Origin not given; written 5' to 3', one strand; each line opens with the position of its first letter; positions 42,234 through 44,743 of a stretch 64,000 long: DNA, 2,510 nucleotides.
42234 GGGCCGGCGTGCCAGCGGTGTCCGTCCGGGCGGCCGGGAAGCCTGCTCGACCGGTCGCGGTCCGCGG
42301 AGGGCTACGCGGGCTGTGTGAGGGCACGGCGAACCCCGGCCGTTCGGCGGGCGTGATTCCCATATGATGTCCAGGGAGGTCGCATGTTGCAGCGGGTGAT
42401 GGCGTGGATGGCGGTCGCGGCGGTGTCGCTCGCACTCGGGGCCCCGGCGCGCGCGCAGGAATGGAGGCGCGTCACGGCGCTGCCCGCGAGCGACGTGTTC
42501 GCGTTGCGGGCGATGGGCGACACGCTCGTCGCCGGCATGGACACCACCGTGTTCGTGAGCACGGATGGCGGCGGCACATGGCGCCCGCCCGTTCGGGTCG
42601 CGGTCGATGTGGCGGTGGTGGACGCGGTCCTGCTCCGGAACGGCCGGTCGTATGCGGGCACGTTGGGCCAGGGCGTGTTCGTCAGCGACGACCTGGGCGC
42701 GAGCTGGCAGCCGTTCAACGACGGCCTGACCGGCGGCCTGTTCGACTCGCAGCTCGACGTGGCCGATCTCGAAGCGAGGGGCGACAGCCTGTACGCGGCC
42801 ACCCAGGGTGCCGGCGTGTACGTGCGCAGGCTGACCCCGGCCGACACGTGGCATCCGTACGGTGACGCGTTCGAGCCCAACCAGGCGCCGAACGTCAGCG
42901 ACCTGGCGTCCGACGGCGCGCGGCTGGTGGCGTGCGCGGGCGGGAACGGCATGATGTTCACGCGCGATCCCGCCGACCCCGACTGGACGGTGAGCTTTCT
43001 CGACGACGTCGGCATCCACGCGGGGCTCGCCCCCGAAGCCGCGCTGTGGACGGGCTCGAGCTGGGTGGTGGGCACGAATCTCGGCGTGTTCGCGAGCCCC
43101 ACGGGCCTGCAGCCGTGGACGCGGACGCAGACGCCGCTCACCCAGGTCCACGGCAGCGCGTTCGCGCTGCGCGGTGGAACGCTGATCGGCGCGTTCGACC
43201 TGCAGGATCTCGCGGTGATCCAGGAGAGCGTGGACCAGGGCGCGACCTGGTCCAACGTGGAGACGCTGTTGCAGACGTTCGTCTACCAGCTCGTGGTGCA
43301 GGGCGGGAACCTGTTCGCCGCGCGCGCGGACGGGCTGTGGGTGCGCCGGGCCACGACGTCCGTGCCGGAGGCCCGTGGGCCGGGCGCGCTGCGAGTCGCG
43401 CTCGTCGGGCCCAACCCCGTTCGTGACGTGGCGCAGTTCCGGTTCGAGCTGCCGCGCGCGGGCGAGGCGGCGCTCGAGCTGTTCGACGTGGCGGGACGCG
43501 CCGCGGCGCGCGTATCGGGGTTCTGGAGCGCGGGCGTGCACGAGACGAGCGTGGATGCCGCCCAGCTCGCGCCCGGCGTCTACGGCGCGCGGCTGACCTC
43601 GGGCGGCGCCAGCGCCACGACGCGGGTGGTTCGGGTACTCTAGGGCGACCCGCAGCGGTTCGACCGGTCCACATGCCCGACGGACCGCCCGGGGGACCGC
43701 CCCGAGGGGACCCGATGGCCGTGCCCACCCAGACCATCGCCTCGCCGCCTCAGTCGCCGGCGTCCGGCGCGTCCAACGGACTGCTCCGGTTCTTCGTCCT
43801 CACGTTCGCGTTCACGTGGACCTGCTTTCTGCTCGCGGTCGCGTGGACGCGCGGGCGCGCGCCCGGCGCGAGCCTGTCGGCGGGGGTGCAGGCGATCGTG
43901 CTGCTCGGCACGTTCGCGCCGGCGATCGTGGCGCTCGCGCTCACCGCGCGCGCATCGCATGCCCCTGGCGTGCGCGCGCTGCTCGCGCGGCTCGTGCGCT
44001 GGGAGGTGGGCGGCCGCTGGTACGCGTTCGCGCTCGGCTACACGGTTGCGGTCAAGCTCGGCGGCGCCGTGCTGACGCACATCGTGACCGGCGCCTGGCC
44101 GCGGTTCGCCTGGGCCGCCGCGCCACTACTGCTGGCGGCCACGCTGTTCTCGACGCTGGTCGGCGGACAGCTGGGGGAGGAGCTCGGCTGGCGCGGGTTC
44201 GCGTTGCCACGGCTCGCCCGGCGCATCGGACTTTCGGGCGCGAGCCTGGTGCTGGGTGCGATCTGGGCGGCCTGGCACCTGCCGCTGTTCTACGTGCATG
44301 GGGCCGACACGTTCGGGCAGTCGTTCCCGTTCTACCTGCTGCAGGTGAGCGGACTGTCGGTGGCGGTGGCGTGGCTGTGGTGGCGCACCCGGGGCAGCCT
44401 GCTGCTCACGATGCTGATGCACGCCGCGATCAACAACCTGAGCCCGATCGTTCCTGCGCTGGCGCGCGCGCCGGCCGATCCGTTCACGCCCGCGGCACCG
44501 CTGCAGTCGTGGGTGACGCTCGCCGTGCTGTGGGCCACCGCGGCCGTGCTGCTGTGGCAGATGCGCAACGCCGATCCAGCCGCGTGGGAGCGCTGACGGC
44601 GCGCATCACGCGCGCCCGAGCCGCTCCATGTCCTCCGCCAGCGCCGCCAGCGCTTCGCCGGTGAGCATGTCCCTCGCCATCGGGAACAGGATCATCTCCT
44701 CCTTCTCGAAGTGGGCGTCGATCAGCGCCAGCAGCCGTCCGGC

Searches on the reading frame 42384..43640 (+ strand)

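Call 25: search_protein_families(library=pfam, proteins=[window:42384-43640:+], max_evalue=0.1)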
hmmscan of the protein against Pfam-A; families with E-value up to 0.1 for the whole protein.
window:42384-43640:+ (419 aa): 5 families
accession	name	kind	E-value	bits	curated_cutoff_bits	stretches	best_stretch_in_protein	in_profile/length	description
PF02012.26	BNR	-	1.7e-07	30.6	27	0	57-67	1-11/12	BNR/Asp-box repeat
PF15902.12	Sortilin-Vps10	-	0.0005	19.4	33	0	55-112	2-61/446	Sortilin, neurotensin receptor 3,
PF18962.6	Por_Secre_tail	-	0.0012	19.5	27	1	343-415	3-73/75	Secretion system C-terminal sorting domain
PF13088.12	BNR_2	-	0.015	15.1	31.4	0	255-294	163-203/277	BNR repeat-like domain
PF14870.12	PSII_BNR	-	0.038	13.7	27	0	51-192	119-257/303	Photosynthesis system II assembly factor YCF48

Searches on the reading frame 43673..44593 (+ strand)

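Call 25: search_protein_families(library=pfam, proteins=[window:43673-44593:+], max_evalue=0.1)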
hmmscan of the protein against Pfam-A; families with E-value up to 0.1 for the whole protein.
window:43673-44593:+ (307 aa): 1 family
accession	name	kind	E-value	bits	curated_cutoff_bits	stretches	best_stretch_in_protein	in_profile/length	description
PF02517.21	Rce1-like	-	3e-15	56.7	22.4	1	154-254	4-91/93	Type II CAAX prenyl endopeptidase Rce1-like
